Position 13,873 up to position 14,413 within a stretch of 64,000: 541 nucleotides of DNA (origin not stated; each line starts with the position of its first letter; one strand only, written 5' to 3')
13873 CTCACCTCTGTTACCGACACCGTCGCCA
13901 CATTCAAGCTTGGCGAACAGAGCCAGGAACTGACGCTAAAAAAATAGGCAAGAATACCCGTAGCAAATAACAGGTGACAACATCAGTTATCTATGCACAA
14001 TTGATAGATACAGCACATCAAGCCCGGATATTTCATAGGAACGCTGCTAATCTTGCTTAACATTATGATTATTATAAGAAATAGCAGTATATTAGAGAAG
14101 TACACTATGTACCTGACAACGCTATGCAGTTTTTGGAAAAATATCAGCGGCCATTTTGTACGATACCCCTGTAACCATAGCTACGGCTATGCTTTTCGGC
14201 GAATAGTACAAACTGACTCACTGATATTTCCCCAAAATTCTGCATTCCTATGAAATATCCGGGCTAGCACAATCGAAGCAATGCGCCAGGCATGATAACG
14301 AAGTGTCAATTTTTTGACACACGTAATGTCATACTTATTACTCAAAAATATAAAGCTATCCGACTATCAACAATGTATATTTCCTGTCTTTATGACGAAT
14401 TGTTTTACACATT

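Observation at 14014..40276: MITE family with 19-bp TIRs in four copies, nested inserts, and ends that abut gene stop codons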

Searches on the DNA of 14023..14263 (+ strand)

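Call 11: search_dna_similar(query=window:14023-14263:+, collection=plasmids, mode=distant, max_rows=40)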
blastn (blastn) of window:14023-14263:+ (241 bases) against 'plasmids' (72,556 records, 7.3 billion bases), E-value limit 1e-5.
No match.

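Call 12: search_dna_similar(query=window:14023-14263:+, collection=phages, mode=distant, max_rows=20)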
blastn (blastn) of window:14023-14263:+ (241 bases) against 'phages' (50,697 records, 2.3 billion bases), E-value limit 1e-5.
No match.
